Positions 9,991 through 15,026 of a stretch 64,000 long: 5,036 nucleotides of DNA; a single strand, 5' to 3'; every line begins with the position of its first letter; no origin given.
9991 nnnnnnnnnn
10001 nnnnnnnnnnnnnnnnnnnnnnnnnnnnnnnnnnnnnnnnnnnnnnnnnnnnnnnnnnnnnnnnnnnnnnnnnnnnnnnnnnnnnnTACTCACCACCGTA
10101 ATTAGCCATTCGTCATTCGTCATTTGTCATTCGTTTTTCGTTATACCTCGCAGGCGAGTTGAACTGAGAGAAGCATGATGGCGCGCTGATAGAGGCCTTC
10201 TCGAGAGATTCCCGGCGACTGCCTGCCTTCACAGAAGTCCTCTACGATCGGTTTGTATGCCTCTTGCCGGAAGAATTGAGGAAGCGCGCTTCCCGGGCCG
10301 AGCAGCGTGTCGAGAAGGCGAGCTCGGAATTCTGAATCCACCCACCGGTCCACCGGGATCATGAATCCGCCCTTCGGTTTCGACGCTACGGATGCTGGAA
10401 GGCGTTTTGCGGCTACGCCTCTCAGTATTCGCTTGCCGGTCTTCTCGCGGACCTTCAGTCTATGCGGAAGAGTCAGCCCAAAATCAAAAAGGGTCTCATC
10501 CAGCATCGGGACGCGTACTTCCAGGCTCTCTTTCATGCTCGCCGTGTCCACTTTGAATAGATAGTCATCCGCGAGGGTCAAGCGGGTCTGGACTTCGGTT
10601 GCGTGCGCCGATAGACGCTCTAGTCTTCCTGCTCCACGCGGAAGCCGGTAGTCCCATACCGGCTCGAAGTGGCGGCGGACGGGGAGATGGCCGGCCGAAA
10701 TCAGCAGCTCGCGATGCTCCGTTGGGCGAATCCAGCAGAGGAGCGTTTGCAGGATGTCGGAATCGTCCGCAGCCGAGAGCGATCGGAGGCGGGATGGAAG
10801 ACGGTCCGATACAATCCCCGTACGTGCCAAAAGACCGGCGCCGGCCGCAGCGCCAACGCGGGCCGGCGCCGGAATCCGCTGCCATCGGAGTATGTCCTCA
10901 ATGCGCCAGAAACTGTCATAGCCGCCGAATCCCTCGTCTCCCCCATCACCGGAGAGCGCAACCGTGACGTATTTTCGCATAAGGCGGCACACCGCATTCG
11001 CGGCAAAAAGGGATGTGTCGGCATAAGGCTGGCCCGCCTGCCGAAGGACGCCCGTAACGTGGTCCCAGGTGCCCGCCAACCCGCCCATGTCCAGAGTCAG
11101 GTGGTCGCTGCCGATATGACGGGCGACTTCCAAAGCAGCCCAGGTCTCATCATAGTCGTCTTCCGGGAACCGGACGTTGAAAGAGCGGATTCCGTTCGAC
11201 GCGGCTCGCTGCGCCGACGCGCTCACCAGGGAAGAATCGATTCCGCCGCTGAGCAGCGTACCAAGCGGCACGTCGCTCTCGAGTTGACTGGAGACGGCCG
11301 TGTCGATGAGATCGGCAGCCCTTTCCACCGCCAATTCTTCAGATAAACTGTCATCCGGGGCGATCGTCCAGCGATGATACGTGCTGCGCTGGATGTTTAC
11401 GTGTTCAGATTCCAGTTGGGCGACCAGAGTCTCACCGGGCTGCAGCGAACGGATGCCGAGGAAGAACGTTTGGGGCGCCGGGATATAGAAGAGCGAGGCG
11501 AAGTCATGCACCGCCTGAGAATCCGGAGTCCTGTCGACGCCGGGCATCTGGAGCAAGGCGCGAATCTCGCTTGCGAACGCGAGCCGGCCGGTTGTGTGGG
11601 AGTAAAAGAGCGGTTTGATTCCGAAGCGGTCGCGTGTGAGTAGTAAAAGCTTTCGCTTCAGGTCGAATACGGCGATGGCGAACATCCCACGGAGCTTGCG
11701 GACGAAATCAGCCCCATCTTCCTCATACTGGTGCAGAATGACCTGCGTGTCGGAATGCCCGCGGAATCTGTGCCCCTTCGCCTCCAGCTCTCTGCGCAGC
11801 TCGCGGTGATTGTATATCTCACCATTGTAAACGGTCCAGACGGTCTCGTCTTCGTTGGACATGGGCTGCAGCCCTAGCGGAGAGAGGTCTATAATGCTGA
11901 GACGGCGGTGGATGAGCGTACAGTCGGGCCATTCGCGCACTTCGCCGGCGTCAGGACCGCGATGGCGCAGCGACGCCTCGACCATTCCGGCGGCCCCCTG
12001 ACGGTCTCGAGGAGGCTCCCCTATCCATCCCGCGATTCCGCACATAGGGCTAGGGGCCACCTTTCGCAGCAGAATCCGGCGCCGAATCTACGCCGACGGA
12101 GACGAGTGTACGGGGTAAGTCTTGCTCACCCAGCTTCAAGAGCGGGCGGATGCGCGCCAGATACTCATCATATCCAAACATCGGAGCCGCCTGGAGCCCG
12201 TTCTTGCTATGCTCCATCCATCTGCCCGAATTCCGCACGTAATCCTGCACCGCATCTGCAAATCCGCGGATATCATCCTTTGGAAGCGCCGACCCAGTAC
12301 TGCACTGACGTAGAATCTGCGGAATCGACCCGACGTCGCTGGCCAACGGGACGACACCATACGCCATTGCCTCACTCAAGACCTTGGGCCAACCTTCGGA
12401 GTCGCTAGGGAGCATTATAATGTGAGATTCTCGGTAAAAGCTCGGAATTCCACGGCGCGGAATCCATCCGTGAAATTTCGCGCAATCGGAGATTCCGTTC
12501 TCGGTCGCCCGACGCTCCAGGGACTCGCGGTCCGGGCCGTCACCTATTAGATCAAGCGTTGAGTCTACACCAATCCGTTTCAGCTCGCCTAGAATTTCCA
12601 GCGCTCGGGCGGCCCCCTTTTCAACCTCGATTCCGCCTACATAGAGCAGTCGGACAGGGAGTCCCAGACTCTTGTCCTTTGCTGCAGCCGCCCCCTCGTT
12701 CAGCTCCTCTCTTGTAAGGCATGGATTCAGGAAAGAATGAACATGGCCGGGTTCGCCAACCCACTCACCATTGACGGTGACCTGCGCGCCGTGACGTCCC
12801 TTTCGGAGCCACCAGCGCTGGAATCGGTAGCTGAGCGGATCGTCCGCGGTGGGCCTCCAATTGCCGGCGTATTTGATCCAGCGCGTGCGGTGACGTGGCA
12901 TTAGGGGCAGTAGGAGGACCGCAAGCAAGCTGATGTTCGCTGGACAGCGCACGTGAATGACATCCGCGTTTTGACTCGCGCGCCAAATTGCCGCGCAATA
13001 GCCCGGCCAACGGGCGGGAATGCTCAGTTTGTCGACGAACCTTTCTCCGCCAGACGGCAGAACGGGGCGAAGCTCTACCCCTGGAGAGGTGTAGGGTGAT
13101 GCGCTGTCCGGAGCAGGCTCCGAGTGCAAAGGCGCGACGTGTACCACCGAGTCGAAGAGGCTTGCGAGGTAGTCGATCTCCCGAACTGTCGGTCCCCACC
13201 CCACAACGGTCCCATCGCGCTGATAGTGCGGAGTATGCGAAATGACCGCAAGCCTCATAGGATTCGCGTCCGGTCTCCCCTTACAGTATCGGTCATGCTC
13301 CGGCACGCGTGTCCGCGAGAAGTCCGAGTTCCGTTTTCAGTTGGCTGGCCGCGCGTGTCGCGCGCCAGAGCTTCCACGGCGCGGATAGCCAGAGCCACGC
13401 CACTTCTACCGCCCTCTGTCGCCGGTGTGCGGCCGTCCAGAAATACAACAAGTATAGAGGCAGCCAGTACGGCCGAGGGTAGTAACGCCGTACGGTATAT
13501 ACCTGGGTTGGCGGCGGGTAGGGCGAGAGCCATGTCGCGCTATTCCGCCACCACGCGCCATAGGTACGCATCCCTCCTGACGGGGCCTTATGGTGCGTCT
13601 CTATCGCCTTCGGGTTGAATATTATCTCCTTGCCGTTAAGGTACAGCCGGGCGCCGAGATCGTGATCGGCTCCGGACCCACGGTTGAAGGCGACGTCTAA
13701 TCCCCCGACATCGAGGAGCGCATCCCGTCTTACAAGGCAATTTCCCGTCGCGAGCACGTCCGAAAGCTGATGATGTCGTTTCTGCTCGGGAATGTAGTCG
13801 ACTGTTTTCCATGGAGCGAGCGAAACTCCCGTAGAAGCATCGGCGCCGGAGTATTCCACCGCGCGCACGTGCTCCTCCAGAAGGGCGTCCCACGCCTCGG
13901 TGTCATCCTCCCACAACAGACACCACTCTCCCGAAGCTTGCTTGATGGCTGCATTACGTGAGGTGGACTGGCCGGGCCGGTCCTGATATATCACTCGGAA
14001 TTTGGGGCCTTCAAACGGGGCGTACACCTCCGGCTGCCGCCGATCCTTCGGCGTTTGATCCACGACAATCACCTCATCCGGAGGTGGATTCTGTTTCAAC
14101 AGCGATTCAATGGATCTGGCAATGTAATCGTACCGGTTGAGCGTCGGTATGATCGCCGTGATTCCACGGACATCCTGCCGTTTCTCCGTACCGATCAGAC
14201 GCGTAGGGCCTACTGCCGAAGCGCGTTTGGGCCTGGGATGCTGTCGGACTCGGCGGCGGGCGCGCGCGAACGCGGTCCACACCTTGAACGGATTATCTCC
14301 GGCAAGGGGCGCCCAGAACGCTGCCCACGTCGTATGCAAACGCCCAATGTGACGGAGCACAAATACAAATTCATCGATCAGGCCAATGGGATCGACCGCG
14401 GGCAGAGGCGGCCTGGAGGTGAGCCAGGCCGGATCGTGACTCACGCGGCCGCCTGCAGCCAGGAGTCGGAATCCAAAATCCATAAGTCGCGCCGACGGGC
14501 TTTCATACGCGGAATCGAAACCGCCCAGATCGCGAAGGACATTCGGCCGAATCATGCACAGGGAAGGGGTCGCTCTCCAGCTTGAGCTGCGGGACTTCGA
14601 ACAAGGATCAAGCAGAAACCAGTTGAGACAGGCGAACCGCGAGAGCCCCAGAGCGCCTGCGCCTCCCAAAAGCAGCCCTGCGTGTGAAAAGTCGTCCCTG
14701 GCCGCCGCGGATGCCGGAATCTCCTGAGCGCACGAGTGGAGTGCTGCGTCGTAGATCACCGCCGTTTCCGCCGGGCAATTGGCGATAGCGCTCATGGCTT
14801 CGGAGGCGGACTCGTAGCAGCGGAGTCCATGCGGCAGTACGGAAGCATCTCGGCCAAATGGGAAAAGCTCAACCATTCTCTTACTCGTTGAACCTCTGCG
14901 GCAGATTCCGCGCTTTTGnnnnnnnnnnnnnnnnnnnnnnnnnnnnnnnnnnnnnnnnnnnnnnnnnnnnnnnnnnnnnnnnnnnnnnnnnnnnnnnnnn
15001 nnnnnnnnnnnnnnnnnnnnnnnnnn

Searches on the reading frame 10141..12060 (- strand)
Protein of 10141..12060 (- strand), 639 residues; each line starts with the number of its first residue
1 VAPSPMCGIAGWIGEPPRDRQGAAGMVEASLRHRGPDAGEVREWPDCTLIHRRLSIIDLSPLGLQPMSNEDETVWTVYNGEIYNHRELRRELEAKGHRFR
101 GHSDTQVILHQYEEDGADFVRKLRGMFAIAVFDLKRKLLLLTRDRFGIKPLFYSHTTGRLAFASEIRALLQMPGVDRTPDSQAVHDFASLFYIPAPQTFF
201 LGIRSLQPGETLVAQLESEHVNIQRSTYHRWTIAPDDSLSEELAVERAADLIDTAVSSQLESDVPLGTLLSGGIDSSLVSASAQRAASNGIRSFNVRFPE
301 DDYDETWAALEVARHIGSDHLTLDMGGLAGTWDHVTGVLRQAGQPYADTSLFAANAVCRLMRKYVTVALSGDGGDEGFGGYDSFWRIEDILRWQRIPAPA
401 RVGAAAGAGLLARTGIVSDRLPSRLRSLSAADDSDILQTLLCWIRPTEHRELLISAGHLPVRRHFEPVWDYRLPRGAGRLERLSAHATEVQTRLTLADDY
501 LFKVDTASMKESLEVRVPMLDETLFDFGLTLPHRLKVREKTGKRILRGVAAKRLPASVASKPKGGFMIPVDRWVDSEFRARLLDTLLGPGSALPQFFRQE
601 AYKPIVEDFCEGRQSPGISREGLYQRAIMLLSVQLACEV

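Call 7: search_protein_families(library=pfam, proteins=[window:10141-12060:-])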
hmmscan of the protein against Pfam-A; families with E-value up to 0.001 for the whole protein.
window:10141-12060:- (639 aa): 3 families
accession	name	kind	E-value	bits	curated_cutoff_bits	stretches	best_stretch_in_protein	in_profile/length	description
PF00733.27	Asn_synthase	-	9.5e-69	233.1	21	1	249-614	3-336/354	Asparagine synthase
PF13537.11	GATase_7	-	2e-45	154.2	25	1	51-171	1-123/123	Glutamine amidotransferase domain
PF13522.11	GATase_6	-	7.1e-40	136.5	27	1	46-165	11-130/130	Glutamine amidotransferase domain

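Call 45: find_homologous_proteins(query=window:10141-12060:-, max_evalue=1e-100)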
Query window:10141-12060:- (639 aa): 1108 proteins with E <= 1e-100 among 8000 candidates; the best 120 are listed.
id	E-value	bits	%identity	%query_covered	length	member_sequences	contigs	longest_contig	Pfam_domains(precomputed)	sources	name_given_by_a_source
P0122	0.0e+0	1394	100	96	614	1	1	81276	PF00733.28,PF13522.12,PF13537.12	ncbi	-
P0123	7.3e-278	941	65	99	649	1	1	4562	PF00733.28,PF13522.12,PF13537.12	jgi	jgi:asparagine synthase (glutamine-hydrolysing)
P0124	1.7e-273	927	64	99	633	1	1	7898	PF00733.28,PF13522.12,PF02540.24,PF13537.12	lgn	-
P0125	5.2e-273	925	65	99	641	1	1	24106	PF00733.28,PF13522.12,PF13537.12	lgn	-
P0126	1.4e-272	924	64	99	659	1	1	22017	PF00733.28,PF13522.12,PF02540.24,PF13537.12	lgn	-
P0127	1.6e-271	920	64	99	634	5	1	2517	PF00733.28,PF13522.12,PF13537.12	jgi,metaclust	metaclust:\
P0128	1.4e-270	917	63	99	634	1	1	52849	PF00733.28,PF13522.12,PF13537.12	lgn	-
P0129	1.6e-270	917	64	99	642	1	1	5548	PF00733.28,PF13522.12,PF13537.12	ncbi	-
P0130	2.4e-270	916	64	99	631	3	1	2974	PF00733.28,PF13522.12,PF13537.12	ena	-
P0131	6.4e-269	912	63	99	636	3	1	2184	PF00733.28,PF13522.12,PF02540.24,PF13537.12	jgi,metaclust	metaclust:\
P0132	1.0e-268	911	63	99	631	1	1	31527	PF00733.28,PF13522.12,PF13537.12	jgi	jgi:asparagine synthase (glutamine-hydrolysing)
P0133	1.6e-268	910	65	98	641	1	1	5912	PF00733.28,PF13522.12,PF13537.12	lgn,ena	-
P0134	4.7e-268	909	63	99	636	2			PF00733.28,PF13522.12,PF13537.12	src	-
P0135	3.2e-267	906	63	99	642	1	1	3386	PF00733.28,PF13522.12,PF02540.24,PF13537.12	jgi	jgi:asparagine synthase (glutamine-hydrolysing)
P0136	5.5e-267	905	64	99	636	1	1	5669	PF00733.28,PF13522.12,PF13537.12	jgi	jgi:asparagine synthase (glutamine-hydrolysing)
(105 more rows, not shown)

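Call 64: search_protein_families(library=ncbifam, proteins=[window:10141-12060:-], max_evalue=0.00001)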
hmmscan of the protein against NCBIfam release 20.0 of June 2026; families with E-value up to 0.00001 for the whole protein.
window:10141-12060:- (639 aa): 9 families
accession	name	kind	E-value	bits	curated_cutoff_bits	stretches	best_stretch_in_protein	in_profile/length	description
TIGR03108.1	eps_aminotran_1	hypoth_equivalog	3.3e-124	415.9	816.9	1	6-615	1-610/628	XrtA/PEP-CTERM system amidotransferase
TIGR01536.1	asn_synth_AEB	equivalog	5.2e-121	405.2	267.1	1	7-566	1-517/517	asparagine synthase (glutamine-hydrolyzing)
TIGR03104.1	trio_amidotrans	equivalog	1.6e-96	323.8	570.1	2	6-385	1-384/589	N-acetylglutaminylglutamine amidotransferase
NF006949.0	PRK09431.1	equivalog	6.3e-78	262.7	499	3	6-171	1-167/554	asparagine synthase B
NF033535.1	lass_lactam_cya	exception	1.3e-49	169.3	525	1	6-378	1-376/668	lasso peptide isopeptide bond-forming cyclase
TIGR01135.1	glmS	equivalog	3.7e-11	42.3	418.05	1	67-172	87-200/607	glutamine--fructose-6-phosphate transaminase (isomerizing)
TIGR01134.1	purF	equivalog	3.2e-10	40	350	1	64-170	84-200/432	amidophosphoribosyltransferase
NF001484.0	PRK00331.1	subfamily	4.3e-10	38.6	381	1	66-172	87-201/601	isomerizing glutamine--fructose-6-phosphate transaminase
NF033561.1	macrolact_Ik_Al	subfamily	3e-09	36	300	1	122-560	78-486/561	albusnodin/ikarugamycin family macrolactam cyclase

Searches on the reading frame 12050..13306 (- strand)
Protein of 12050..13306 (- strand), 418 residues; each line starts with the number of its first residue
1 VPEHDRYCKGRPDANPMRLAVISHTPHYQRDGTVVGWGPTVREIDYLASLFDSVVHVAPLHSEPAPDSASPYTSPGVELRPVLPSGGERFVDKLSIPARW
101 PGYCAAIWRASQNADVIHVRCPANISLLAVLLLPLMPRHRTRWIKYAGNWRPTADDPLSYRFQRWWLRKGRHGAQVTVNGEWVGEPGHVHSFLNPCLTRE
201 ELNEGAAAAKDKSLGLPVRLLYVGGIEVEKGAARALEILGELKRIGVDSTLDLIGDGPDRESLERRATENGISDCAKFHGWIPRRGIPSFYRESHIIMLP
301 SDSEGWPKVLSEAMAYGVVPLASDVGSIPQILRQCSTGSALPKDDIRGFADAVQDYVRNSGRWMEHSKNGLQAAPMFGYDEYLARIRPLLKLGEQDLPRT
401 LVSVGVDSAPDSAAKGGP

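Call 7: search_protein_families(library=pfam, proteins=[window:12050-13306:-])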
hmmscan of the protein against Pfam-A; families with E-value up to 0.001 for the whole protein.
window:12050-13306:- (418 aa): 3 families
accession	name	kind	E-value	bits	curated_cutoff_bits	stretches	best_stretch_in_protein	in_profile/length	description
PF00534.26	Glycos_transf_1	-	7.7e-26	91.1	26.4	1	219-362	17-161/172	Glycosyl transferases group 1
PF13692.12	Glyco_trans_1_4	-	2e-23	83.7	27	1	219-358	3-141/142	Glycosyl transferases group 1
PF13579.12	Glyco_trans_4_4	-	0.00015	22.6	29.7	1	46-176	13-131/158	Glycosyl transferase 4-like domain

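Call 64: search_protein_families(library=ncbifam, proteins=[window:12050-13306:-], max_evalue=0.00001)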
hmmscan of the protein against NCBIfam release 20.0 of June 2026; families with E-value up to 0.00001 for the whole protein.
window:12050-13306:- (418 aa): 13 families
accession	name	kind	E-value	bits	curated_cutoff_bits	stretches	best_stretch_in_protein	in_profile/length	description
TIGR03088.1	stp2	hypoth_equivalog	5.5e-19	68.4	409.05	1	243-372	223-351/374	TIGR03088 family PEP-CTERM/XrtA system glycosyltransferase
TIGR03999.1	thiol_BshA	equivalog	4.6e-16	58.7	273.7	1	246-377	227-357/375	N-acetyl-alpha-D-glucosaminyl L-malate synthase BshA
NF007396.0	PRK09922.1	equivalog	5.3e-16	58.4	385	1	217-389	182-354/361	lipopolysaccharide 1,6-galactosyltransferase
NF041876.1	EPS_EpsE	equivalog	5.6e-16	58.8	400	1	213-371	210-373/389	exopolysaccharide biosynthesis GT4 family glycosyltransferase EpsE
NF047684.1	TeichurnBiosyTuaC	equivalog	3.3e-13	49.3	550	1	212-370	211-364/391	teichuronic acid biosynthesis protein TuaC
NF041879.1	EPS_EpsH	equivalog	3.2e-12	45.9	800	1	209-343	229-361/431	exopolysaccharide biosynthesis glycosyltransferase EpsH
TIGR04063.1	stp3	hypoth_equivalog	4.5e-12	45.6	442.05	1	221-370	217-371/397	TIGR04063 family PEP-CTERM/XrtA system glycosyltransferase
TIGR03449.1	mycothiol_MshA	equivalog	4.5e-11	42.3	462.5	1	259-381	269-391/406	D-inositol-3-phosphate glycosyltransferase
TIGR04005.1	wcaL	equivalog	1.9e-09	36.9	537.6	1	212-358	217-369/406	colanic acid biosynthesis glycosyltransferase WcaL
TIGR04047.1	MSMEG_0565_glyc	hypoth_equivalog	7.4e-08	31.9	259.85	1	219-370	195-351/373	MSMEG_0565 family glycosyltransferase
NF038229.1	Glyco4_Geo_Pelo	equivalog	9.1e-08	31.5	400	1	220-338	164-282/338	GPMC system family 4 glycosyltransferase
NF050056.1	ProtGlycPglH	equivalog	3.4e-06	26.4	600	1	219-350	181-310/354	GalNAc-alpha-(1->4)-GalNAc-alpha-(1->3)-diNAcBac-PP-undecaprenol alpha-1,4-N-acetyl-D-galactosaminyltransferase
NF038298.1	EPS_HpsO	equivalog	3.6e-06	26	575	1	222-374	206-367/388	hormogonium polysaccharide biosynthesis glycosyltransferase HpsO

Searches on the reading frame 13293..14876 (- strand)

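Call 7: search_protein_families(library=pfam, proteins=[window:13293-14876:-])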
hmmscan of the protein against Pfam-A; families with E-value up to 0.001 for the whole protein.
window:13293-14876:- (527 aa): 4 families
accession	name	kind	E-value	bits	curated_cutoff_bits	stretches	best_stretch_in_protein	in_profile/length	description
PF00535.33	Glycos_transf_2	-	6.2e-21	75.5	23.3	1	241-352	2-115/168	Glycosyl transferase family 2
PF13641.12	Glyco_tranf_2_3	-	1.5e-09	38.7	27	1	239-431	3-214/230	Glycosyltransferase like family 2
PF13632.12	Glyco_trans_2_3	-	8.8e-07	29.4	27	1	375-484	72-178/198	Glycosyl transferase family group 2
PF10111.15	Glyco_tranf_2_2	-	0.00053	20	27.3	0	378-439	166-225/276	Glycosyltransferase like family 2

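Call 64: search_protein_families(library=ncbifam, proteins=[window:13293-14876:-], max_evalue=0.00001)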
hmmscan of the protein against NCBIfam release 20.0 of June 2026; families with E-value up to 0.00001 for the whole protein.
window:13293-14876:- (527 aa): 8 families
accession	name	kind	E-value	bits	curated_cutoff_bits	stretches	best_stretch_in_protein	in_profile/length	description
NF041875.1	EPS_EpsD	equivalog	2.4e-26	92.9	370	1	241-433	3-210/325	exopolysaccharide biosynthesis glycosyltransferase EpsD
TIGR03965.1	mycofact_glyco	equivalog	8e-17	61.2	280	1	235-340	72-179/467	mycofactocin biosynthesis glycosyltransferase MftF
NF038299.1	EPS_HpsN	equivalog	5.5e-10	38.7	425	1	239-340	3-106/317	hormogonium polysaccharide biosynthesis glycosyltransferase HpsN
NF041394.1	GtaseAglG_Halo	equivalog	6e-09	35.6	440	1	245-428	11-215/304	glucosyl-dolichyl phosphate glucuronosyltransferase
NF045692.1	OglycostaseCruG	equivalog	3.5e-06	26.2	600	0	234-355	38-164/386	2'-O-glycosyltransferase CruG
TIGR03937.1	PgaC_IcaA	equivalog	4.8e-06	25.8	422.3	0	231-324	39-134/407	poly-beta-1,6-N-acetyl-D-glucosamine synthase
NF007453.0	PRK10018.1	equivalog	5.2e-06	26.3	382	0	239-327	8-98/280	colanic acid biosynthesis glycosyltransferase WcaA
TIGR04283.1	glyco_like_mftF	equivalog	7.4e-06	25.7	182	0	240-340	2-97/221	TIGR04283 family arsenosugar biosynthesis glycosyltransferase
